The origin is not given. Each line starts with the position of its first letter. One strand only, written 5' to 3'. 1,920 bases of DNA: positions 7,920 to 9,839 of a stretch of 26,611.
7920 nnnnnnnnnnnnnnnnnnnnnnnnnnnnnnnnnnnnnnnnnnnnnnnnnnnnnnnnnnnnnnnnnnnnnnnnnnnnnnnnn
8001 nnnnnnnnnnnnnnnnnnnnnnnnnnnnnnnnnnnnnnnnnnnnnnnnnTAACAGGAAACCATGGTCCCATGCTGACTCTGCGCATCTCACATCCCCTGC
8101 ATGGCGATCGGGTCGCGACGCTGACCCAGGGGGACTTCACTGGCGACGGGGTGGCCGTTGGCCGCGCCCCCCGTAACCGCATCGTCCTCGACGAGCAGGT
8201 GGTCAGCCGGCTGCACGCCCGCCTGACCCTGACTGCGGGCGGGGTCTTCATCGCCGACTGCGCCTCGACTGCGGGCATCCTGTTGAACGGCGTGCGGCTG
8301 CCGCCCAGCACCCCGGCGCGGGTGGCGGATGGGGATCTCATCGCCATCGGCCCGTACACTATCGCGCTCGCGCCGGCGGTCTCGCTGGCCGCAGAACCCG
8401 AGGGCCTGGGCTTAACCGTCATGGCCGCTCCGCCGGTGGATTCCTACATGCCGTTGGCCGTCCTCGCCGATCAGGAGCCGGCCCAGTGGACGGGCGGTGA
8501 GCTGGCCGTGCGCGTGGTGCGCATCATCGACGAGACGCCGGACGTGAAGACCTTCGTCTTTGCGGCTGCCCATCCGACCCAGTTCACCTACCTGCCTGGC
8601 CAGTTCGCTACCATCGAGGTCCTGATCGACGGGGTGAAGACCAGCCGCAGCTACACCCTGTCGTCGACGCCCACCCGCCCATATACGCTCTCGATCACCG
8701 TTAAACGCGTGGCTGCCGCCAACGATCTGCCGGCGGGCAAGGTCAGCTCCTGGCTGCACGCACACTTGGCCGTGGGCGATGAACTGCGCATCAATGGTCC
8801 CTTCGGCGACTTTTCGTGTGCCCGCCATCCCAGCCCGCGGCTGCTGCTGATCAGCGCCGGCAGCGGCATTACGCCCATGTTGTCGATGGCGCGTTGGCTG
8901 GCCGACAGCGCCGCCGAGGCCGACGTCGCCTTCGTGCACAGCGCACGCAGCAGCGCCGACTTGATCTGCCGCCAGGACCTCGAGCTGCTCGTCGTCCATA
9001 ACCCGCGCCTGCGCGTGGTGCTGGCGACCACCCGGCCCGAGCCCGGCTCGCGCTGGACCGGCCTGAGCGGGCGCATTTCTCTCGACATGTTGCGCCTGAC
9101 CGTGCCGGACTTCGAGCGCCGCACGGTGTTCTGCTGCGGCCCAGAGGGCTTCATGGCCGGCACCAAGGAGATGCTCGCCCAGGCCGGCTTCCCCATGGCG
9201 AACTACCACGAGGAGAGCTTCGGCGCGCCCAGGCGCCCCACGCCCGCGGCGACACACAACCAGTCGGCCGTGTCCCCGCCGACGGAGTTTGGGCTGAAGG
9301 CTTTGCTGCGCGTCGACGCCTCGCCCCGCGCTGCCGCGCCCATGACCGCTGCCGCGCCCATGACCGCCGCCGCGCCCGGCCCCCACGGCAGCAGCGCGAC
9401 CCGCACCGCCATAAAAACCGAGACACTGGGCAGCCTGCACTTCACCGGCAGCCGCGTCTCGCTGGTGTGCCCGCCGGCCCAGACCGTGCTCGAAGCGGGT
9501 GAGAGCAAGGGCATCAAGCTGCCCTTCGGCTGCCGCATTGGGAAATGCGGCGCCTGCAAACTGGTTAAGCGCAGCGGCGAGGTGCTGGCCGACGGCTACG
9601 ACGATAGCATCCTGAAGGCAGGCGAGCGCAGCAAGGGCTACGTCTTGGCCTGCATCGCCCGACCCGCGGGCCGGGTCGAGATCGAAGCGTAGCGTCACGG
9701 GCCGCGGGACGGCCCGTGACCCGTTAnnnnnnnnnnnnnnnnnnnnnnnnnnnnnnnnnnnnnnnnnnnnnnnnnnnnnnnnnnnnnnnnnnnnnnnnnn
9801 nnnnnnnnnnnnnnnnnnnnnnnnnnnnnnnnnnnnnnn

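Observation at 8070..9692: FHA-fused ferredoxin reductase with a repeat-bearing linker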

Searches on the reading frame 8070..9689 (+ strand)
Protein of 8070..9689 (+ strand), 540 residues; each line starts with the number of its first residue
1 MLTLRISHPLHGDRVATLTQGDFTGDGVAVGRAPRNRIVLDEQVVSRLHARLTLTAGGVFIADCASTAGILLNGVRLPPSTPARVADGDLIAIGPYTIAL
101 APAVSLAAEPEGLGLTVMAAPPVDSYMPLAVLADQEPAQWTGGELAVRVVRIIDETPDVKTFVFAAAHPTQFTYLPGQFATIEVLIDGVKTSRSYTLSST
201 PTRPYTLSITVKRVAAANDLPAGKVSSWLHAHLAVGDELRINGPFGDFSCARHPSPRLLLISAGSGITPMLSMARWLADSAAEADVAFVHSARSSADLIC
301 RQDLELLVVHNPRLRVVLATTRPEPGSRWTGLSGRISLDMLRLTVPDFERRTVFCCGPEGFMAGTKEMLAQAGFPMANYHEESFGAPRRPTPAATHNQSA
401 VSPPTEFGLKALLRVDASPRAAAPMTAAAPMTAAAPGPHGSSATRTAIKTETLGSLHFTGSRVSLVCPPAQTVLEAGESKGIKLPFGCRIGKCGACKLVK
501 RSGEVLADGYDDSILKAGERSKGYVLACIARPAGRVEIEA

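Call 4: search_protein_families(library=pfam, proteins=[window:8070-9689:+], max_evalue=0.01)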
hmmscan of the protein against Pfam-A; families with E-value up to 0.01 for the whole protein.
window:8070-9689:+ (540 aa): 6 families
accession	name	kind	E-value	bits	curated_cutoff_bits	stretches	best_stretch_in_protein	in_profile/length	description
PF00498.31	FHA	-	2e-16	60.6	20.7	1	29-94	2-67/67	FHA domain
PF00175.26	NAD_binding_1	-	5.3e-16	59.7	22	1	260-366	1-108/109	Oxidoreductase NAD-binding domain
PF00111.32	Fer2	-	1.1e-13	51.4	21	1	459-532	4-76/77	2Fe-2S iron-sulfur cluster binding domain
PF00970.30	FAD_binding_6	-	4.6e-13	49.8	21.1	1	148-248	3-97/99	Oxidoreductase FAD-binding domain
PF16697.10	Yop-YscD_cpl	-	2.8e-09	37.6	33.2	1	25-102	16-92/94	Inner membrane component of T3SS, cytoplasmic domain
PF08030.17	NAD_binding_6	-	0.00014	22.4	22.2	0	258-298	4-49/156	Ferric reductase NAD binding domain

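Call 5: search_protein_families(library=ncbifam, proteins=[window:8070-9689:+], max_evalue=0.01)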
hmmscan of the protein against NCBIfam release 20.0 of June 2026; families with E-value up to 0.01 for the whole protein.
window:8070-9689:+ (540 aa): 29 families (the best 25 are shown)
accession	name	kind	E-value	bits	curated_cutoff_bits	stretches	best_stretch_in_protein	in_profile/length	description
NF058606.1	GlBtMonoRdsGbcB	equivalog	2.4e-96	322.8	500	2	138-391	7-254/362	glycine betaine monooxygenase reductase subunit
NF007964.0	PRK10684.1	equivalog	4.5e-57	193.5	383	2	147-388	12-241/333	NADH oxidoreductase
NF009805.0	PRK13289.1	equivalog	2.5e-40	138.6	432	1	145-386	155-394/399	NO-inducible flavohemoprotein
TIGR02160.1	PA_CoA_Oxy5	hypoth_equivalog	4.7e-37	127.6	420.8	2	147-400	4-257/352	1,2-phenylacetyl-CoA epoxidase subunit PaaE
NF040810.1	BenC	equivalog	9.5e-37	126.9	430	2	111-385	73-331/333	benzoate 1,2-dioxygenase electron transfer component BenC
NF045803.1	MethMoxFADbindMmoC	equivalog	3.9e-34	118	500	2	169-384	135-340/343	aromatic/alkene monooxygenase hydroxylase FAD-binding subunit MmoC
NF008822.0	PRK11872.1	equivalog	9.4e-26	90.6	402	2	146-384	110-335/341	anthranilate 1,2-dioxygenase electron transfer component AntC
TIGR01941.1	nqrF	equivalog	2.6e-19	69.4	295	1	190-385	204-404/405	NADH:ubiquinone reductase (Na(+)-transporting) subunit F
NF000796.0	PRK00054.1-1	equivalog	1.2e-17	64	224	1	146-372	5-192/254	dihydroorotate dehydrogenase electron transfer subunit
NF006220.0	PRK08345.1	subfamily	9.6e-14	51.3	395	1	146-322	12-181/294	cytochrome-c3 hydrogenase subunit gamma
TIGR02008.1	fdx_plant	subfamily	3.8e-13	49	81.15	1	462-539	14-89/97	ferredoxin [2Fe-2S]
NF004317.0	PRK05713.1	equivalog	6e-12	45.4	338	2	465-538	11-82/312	iron-sulfur-binding ferredoxin reductase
NF040835.1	sulfhyd_HydG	equivalog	2.8e-11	43.2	650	1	147-375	20-239/292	NADPH-dependent hydrogenase/sulfhydrogenase 1 subunit gamma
TIGR03354.1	VI_FHA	hypoth_equivalog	6.5e-10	39.4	120.25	1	19-101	17-102/420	type VI secretion system-associated FHA domain protein TagH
NF040830.1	sulfhyd_ShyC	equivalog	2e-09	37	600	1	147-315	9-168/288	NAD(P)-dependent hydrogenase/sulfhydrogenase 2 subunit gamma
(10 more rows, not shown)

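Call 7: find_homologous_proteins(query=window:8070-9689:+, max_evalue=1e-10)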
Query window:8070-9689:+ (540 aa): 811 proteins with E <= 1e-10 among 8000 candidates; the best 120 are listed.
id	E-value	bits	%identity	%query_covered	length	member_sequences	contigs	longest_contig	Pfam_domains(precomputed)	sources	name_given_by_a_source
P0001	0.0e+0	1178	99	100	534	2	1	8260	PF00498.32,PF00111.33,PF00175.27,PF16697.11,PF00970.31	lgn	-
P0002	8.1e-241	818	69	100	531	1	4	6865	PF00498.32,PF00111.33,PF00175.27,PF16697.11,PF00970.31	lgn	-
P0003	1.3e-231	788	66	100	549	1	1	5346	PF00498.32,PF00111.33,PF00175.27,PF16697.11,PF00970.31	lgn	-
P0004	6.4e-218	743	63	100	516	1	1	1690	PF00498.32,PF00111.33,PF00175.27,PF16697.11,PF08030.18,PF00970.31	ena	-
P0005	4.9e-208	710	60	100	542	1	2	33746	PF00498.32,PF00111.33,PF00175.27,PF16697.11,PF00970.31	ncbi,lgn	-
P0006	5.8e-207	707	60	100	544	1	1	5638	PF00498.32,PF00111.33,PF00175.27,PF16697.11,PF00970.31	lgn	-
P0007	1.2e-194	666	56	100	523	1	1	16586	PF00498.32,PF00111.33,PF00175.27,PF16697.11,PF00970.31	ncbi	-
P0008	3.7e-194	665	56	100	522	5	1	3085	PF00498.32,PF00111.33,PF00175.27,PF16697.11,PF00970.31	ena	-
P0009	5.1e-193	661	55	100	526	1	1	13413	PF00498.32,PF00111.33,PF00175.27,PF16697.11,PF08030.18,PF00970.31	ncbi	-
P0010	1.2e-186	640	55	100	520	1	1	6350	PF00498.32,PF00111.33,PF00175.27,PF16697.11,PF00970.31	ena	-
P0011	1.1e-183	630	54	100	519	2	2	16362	PF00498.32,PF00111.33,PF00175.27,PF16697.11,PF00970.31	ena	-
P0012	7.7e-167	574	51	100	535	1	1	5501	PF00498.32,PF00111.33,PF00175.27,PF16697.11,PF00970.31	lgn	-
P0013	3.6e-155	536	47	100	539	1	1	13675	PF00498.32,PF00111.33,PF00175.27,PF16697.11,PF00970.31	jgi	jgi:glycine betaine catabolism B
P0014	1.2e-134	468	47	100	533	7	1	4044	PF00498.32,PF00111.33,PF00175.27,PF16697.11,PF00970.31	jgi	-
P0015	3.0e-132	460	44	100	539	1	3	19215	PF00498.32,PF00111.33,PF00175.27,PF16697.11,PF00970.31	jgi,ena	-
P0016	4.7e-132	460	57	72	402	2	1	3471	PF00498.32,PF00175.27,PF16697.11,PF08030.18,PF00970.31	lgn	-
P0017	9.7e-132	459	43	100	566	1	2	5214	PF00498.32,PF00111.33,PF00175.27,PF16697.11,PF00970.31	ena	-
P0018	1.2e-130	455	54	76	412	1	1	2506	PF00498.32,PF00175.27,PF16697.11,PF00970.31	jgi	jgi:ferredoxin-NADP reductase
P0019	1.4e-130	455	42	100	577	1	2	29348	PF00498.32,PF00111.33,PF00175.27,PF16697.11,PF00970.31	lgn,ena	-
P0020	4.2e-130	453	42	100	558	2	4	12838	PF00498.32,PF00111.33,PF00175.27,PF16697.11,PF00970.31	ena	-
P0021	2.2e-129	451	41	100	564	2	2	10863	PF00498.32,PF00111.33,PF00175.27,PF16697.11,PF00970.31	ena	-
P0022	3.4e-129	450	43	100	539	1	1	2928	PF00498.32,PF00111.33,PF00175.27,PF16697.11,PF00970.31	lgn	-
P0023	6.0e-129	449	55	72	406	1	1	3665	PF00498.32,PF00175.27,PF16697.11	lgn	-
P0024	3.0e-128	447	53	72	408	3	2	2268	PF00498.32,PF00175.27,PF16697.11,PF00970.31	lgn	-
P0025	6.5e-127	443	54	72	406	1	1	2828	PF00498.32,PF00175.27,PF16697.11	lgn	-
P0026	9.2e-123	429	39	100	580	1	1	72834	PF00498.32,PF00111.33,PF00175.27,PF16697.11,PF00970.31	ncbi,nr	ncbi:FHA domain-containing protein [Nostoc sp. CHAB 5844]|nr:FHA domain-containing protein [Nostoc s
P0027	1.4e-122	428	51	72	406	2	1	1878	PF00498.32,PF00175.27,PF16697.11,PF00970.31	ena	-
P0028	2.0e-122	428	53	72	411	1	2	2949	PF00498.32,PF00175.27,PF16697.11,PF00970.31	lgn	-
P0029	1.3e-121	425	39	100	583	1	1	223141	PF00498.32,PF00111.33,PF00175.27,PF16697.11,PF00970.31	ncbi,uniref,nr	ncbi:FAD-binding oxidoreductase [Nostoc sp. FACHB-110]|uniref:FAD-binding oxidoreductase n=1 Tax=Nos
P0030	1.5e-121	425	43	96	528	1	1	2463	PF00498.32,PF00111.33,PF00175.27,PF16697.11,PF00970.31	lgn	-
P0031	2.4e-120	421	38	100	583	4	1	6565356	PF00498.32,PF00111.33,PF00175.27,PF16697.11,PF00970.31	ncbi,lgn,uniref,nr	ncbi:hypothetical protein NIES21_13320 [Anabaenopsis circularis NIES-21]|uniref:Ferredoxin--NADP red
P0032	3.1e-120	421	40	94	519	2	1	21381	PF00498.32,PF00111.33,PF00175.27,PF16697.11,PF00970.31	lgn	-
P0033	2.4e-119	418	40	95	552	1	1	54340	PF00498.32,PF00111.33,PF00175.27,PF16697.11,PF00970.31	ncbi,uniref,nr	ncbi:FAD-binding oxidoreductase [Tumidithrix elongata RA019]|uniref:Ferredoxin--NADP reductase n=1 T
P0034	5.3e-119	417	53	72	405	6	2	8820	PF00498.32,PF00175.27,PF16697.11,PF00970.31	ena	-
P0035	8.9e-119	416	40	100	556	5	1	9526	PF00498.32,PF00111.33,PF00175.27,PF16697.11,PF00970.31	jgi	jgi:glycine betaine catabolism B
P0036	1.4e-118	415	52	73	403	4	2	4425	PF00498.32,PF00175.27,PF16697.11,PF00970.31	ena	-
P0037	1.5e-118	415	41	95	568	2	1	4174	PF00498.32,PF00111.33,PF00175.27,PF16697.11,PF00970.31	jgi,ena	jgi:ferredoxin-NADP reductase/ferredoxin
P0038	2.0e-118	415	39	100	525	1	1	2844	PF00498.32,PF00111.33,PF00175.27,PF16697.11,PF00970.31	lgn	-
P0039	4.4e-118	414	52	72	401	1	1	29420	PF00498.32,PF00175.27,PF16697.11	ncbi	-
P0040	9.7e-118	412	40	98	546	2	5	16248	PF00498.32,PF00111.33,PF00175.27,PF16697.11,PF00970.31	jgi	jgi:glycine betaine catabolism B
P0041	1.0e-117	412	39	95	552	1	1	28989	PF00498.32,PF00111.33,PF00175.27,PF16697.11,PF00970.31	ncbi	-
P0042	1.4e-117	412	41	100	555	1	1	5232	PF00498.32,PF00111.33,PF00175.27,PF16697.11,PF00970.31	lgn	-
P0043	3.6e-117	410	40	96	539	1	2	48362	PF00498.32,PF00111.33,PF00175.27,PF16697.11,PF00970.31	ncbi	-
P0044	4.7e-117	410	41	95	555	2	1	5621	PF00498.32,PF00111.33,PF00175.27,PF16697.11,PF00970.31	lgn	-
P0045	5.1e-117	410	37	100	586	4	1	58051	PF00498.32,PF00111.33,PF00175.27,PF16697.11,PF00970.31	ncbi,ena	-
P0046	5.2e-117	410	38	100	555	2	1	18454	PF00498.32,PF00111.33,PF00175.27,PF16697.11,PF00970.31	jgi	jgi:glycine betaine catabolism B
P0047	9.1e-117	409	37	100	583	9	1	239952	PF00498.32,PF00111.33,PF00175.27,PF16697.11,PF00970.31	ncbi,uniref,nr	ncbi:FHA domain-containing protein [Nostoc spongiaeforme FACHB-130]|uniref:Ferredoxin--NADP reductas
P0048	9.4e-117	409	40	95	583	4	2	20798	PF00498.32,PF00111.33,PF00175.27,PF16697.11,PF00970.31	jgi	-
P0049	2.2e-116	408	39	100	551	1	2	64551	PF00498.32,PF00111.33,PF00175.27,PF16697.11,PF00970.31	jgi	jgi:glycine betaine catabolism B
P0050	3.1e-116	407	51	71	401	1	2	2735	PF00498.32,PF00175.27,PF16697.11,PF00970.31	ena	-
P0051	3.6e-116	407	38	100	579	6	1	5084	PF00498.32,PF00111.33,PF00175.27,PF16697.11,PF00970.31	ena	-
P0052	7.7e-116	406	39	95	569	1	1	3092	PF00498.32,PF00111.33,PF00175.27,PF16697.11,PF00970.31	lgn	-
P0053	1.9e-115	405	41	95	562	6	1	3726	PF00498.32,PF00111.33,PF00175.27,PF16697.11,PF00970.31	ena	-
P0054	2.0e-115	405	41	95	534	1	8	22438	PF00498.32,PF00111.33,PF00175.27,PF16697.11,PF00970.31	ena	-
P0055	2.4e-115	404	45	72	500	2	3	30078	PF00498.32,PF00111.33,PF00175.27,PF16697.11,PF00970.31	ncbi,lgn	-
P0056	3.3e-115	404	51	71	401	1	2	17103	PF00498.32,PF00175.27,PF16697.11,PF00970.31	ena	-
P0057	4.4e-115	404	39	95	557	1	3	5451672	PF00498.32,PF00111.33,PF00175.27,PF16697.11,PF00970.31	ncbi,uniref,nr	ncbi:FAD-binding oxidoreductase [Nodularia sphaerocarpa]|uniref:FAD-binding oxidoreductase n=1 Tax=N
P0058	5.5e-115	403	41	67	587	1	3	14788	PF00498.32,PF00111.33,PF00175.27,PF16697.11,PF00970.31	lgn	-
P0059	5.9e-115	403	39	99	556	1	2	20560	PF00498.32,PF00111.33,PF00175.27,PF16697.11,PF00970.31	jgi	jgi:glycine betaine catabolism B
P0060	7.7e-115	403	40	98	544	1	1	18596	PF00498.32,PF00111.33,PF00175.27,PF16697.11,PF00970.31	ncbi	-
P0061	7.9e-115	403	38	97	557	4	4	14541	PF00498.32,PF00111.33,PF00175.27,PF16697.11,PF00970.31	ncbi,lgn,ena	-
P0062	9.3e-115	403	39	100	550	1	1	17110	PF00498.32,PF00111.33,PF00175.27,PF16697.11,PF00970.31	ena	-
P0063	1.1e-114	402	41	95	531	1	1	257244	PF00498.32,PF00111.33,PF00175.27,PF16697.11,PF00970.31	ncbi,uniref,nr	ncbi:FHA domain-containing protein [Denitromonas iodatirespirans]|uniref:FHA domain-containing prote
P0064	1.2e-114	402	41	94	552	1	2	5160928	PF00498.32,PF00111.33,PF00175.27,PF16697.11,PF00970.31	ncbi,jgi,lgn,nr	ncbi:MAG: FHA domain-containing protein [Kastovskya adunca ATA6-11-RM4]|jgi:ferredoxin-NADP reductas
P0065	1.9e-114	402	39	98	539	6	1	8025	PF00498.32,PF00111.33,PF00175.27,PF16697.11,PF00970.31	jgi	jgi:glycine betaine catabolism B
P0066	3.0e-114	401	40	94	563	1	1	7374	PF00498.32,PF00111.33,PF00175.27,PF16697.11,PF00970.31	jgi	-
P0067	5.1e-114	400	41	95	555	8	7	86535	PF00498.32,PF00111.33,PF00175.27,PF16697.11,PF00970.31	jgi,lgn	jgi:glycine betaine catabolism B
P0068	6.3e-114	400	40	95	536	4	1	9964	PF00498.32,PF00111.33,PF00175.27,PF16697.11,PF00970.31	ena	-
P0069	6.4e-114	400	40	67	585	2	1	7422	PF00498.32,PF00111.33,PF00175.27,PF16697.11,PF00970.31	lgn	-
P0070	2.0e-113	398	39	95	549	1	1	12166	PF00498.32,PF00111.33,PF00175.27,PF16697.11,PF00970.31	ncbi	-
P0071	2.2e-113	398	39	96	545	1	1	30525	PF00498.32,PF00111.33,PF00175.27,PF16697.11,PF00970.31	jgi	jgi:glycine betaine catabolism B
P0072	2.7e-113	398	40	95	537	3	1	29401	PF00498.32,PF00111.33,PF00175.27,PF16697.11,PF00970.31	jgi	jgi:glycine betaine catabolism B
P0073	6.0e-113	397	41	95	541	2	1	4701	PF00498.32,PF00111.33,PF00175.27,PF16697.11,PF00970.31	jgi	jgi:glycine betaine catabolism B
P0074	6.8e-113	396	38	100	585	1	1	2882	PF00498.32,PF00111.33,PF00175.27,PF16697.11,PF00970.31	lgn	-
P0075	7.5e-113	396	38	97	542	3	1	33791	PF00498.32,PF00111.33,PF00175.27,PF16697.11,PF00970.31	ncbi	-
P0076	1.2e-112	396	38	100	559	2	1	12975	PF00498.32,PF00111.33,PF00175.27,PF16697.11,PF00970.31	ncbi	-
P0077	1.5e-112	395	39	100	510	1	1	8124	PF00498.32,PF00111.33,PF00175.27,PF16697.11,PF00970.31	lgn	-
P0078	1.7e-112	395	40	100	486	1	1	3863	PF00498.32,PF00111.33,PF00175.27,PF16697.11,PF00970.31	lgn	-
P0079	2.5e-112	395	40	95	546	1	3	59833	PF00498.32,PF00111.33,PF00175.27,PF16697.11,PF00970.31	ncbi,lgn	-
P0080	3.9e-112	394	41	96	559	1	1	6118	PF00498.32,PF00111.33,PF00175.27,PF16697.11,PF00970.31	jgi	jgi:ferredoxin-NADP reductase/ferredoxin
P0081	4.4e-112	394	39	100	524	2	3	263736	PF00498.32,PF00111.33,PF00175.27,PF16697.11,PF00970.31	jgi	jgi:ferredoxin-NADP reductase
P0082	5.6e-112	393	39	95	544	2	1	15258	PF00498.32,PF00111.33,PF00175.27,PF16697.11,PF00970.31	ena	-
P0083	6.7e-112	393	39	95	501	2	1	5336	PF00498.32,PF00111.33,PF00175.27,PF16697.11,PF00970.31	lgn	-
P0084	7.7e-112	393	41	95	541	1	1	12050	PF00498.32,PF00111.33,PF00175.27,PF16697.11,PF00970.31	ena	-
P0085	1.2e-111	392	37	100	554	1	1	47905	PF00498.32,PF00111.33,PF00175.27,PF16697.11,PF00970.31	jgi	jgi:glycine betaine catabolism B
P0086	1.3e-111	392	39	95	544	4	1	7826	PF00498.32,PF00111.33,PF00175.27,PF16697.11,PF00970.31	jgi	jgi:glycine betaine catabolism B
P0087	1.3e-111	392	39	96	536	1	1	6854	PF00498.32,PF00111.33,PF00175.27,PF16697.11,PF00970.31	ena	-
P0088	1.7e-111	392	40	96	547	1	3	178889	PF00498.32,PF00111.33,PF00175.27,PF16697.11,PF00970.31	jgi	jgi:glycine betaine catabolism B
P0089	2.1e-111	391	38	100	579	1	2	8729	PF00498.32,PF00111.33,PF00175.27,PF16697.11,PF00970.31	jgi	jgi:ferredoxin-NADP reductase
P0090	2.2e-111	391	40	97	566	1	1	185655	PF00498.32,PF00111.33,PF00175.27,PF16697.11,PF00970.31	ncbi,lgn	-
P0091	3.5e-111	391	42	95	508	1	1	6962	PF00498.32,PF00111.33,PF00175.27,PF16697.11,PF00970.31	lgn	-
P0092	5.0e-111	390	41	95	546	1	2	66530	PF00498.32,PF00111.33,PF00175.27,PF16697.11,PF00970.31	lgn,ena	-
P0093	8.1e-111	390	38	98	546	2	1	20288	PF00498.32,PF00111.33,PF00175.27,PF16697.11,PF00970.31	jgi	jgi:glycine betaine catabolism B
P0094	1.0e-110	389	40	95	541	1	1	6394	PF00498.32,PF00111.33,PF00175.27,PF16697.11,PF00970.31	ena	-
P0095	1.3e-110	389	41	96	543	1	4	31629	PF00498.32,PF00111.33,PF00175.27,PF16697.11,PF00970.31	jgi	jgi:glycine betaine catabolism B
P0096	1.8e-110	388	39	100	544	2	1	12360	PF00498.32,PF00111.33,PF00175.27,PF16697.11,PF00970.31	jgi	jgi:glycine betaine catabolism B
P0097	1.9e-110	388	40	95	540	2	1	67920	PF00498.32,PF00111.33,PF00175.27,PF16697.11,PF00970.31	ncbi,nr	ncbi:MAG: FHA domain-containing protein [Symploca sp. SIO2C1]|nr:FHA domain-containing protein [Symp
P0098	2.1e-110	388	40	95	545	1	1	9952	PF00498.32,PF00111.33,PF00175.27,PF16697.11,PF00970.31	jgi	jgi:glycine betaine catabolism B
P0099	2.4e-110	388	38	98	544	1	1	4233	PF00498.32,PF00111.33,PF00175.27,PF16697.11,PF00970.31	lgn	-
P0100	3.6e-110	387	39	94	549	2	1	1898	PF00498.32,PF00111.33,PF00175.27,PF16697.11,PF00970.31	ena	-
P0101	5.2e-110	387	40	100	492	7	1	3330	PF00498.32,PF00111.33,PF00175.27,PF16697.11,PF00970.31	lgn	-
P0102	6.8e-110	386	40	100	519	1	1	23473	PF00498.32,PF00111.33,PF00175.27,PF16697.11,PF00970.31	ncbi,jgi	ncbi:MAG TPA: FHA domain-containing protein [Crinalium sp.]|jgi:ferredoxin-NADP reductase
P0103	7.0e-110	386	38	91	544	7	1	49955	PF00498.32,PF00111.33,PF00175.27,PF16697.11,PF00970.31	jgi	jgi:glycine betaine catabolism B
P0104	7.1e-110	386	39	100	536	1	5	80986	PF00498.32,PF00111.33,PF00175.27,PF16697.11,PF00970.31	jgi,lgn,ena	jgi:ferredoxin-NADP reductase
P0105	8.2e-110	386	38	95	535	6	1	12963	PF00498.32,PF00111.33,PF00175.27,PF16697.11,PF00970.31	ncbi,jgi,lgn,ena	jgi:ferredoxin-NADP reductase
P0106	8.4e-110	386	39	95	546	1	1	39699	PF00498.32,PF00111.33,PF00175.27,PF16697.11,PF00970.31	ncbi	-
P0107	1.0e-109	386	38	95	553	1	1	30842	PF00498.32,PF00111.33,PF00175.27,PF16697.11,PF00970.31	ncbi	ncbi:MAG: 2Fe-2S iron-sulfur cluster-binding protein [Xenococcaceae cyanobacterium]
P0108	1.2e-109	386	38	95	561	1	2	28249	PF00498.32,PF00111.33,PF00175.27,PF16697.11,PF00970.31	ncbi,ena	-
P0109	1.5e-109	385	39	100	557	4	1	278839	PF00498.32,PF00111.33,PF00175.27,PF16697.11,PF00970.31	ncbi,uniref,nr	ncbi:FHA domain-containing protein [Scytonema sp. UIC 10036]|uniref:FAD-binding oxidoreductase n=1 T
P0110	1.8e-109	385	39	100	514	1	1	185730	PF00498.32,PF00111.33,PF00175.27,PF16697.11,PF00970.31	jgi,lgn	jgi:ferredoxin-NADP reductase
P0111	2.5e-109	385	37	100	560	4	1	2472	PF00498.32,PF00111.33,PF00175.27,PF16697.11,PF00970.31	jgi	jgi:glycine betaine catabolism B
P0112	2.9e-109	384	40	95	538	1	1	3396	PF00498.32,PF00111.33,PF00175.27,PF16697.11,PF00970.31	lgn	-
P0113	3.1e-109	384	42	67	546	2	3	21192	PF00498.32,PF00111.33,PF00175.27,PF16697.11,PF00970.31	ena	-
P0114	3.4e-109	384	39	95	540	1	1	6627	PF00498.32,PF00111.33,PF00175.27,PF16697.11,PF00970.31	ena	-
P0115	4.7e-109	384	38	97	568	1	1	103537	PF00498.32,PF00111.33,PF00175.27,PF16697.11,PF00970.31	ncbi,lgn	-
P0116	8.4e-109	383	39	95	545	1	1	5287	PF00498.32,PF00111.33,PF00175.27,PF16697.11,PF00970.31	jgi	jgi:glycine betaine catabolism B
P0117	1.0e-108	383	39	100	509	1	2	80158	PF00498.32,PF00111.33,PF00175.27,PF16697.11,PF00970.31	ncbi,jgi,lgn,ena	ncbi:MAG TPA: FHA domain-containing protein [Coleofasciculaceae cyanobacterium]|jgi:ferredoxin-NADP 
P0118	1.5e-108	382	38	98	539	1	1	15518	PF00498.32,PF00111.33,PF00175.27,PF16697.11,PF00970.31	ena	-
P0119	1.6e-108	382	40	95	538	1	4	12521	PF00498.32,PF00111.33,PF00175.27,PF16697.11,PF00970.31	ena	-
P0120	1.8e-108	382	37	95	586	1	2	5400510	PF00498.32,PF00111.33,PF00175.27,PF16697.11,PF00970.31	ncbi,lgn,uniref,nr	ncbi:FHA domain-containing protein [Scytonema hofmannii FACHB-248]|uniref:Ferredoxin--NADP reductase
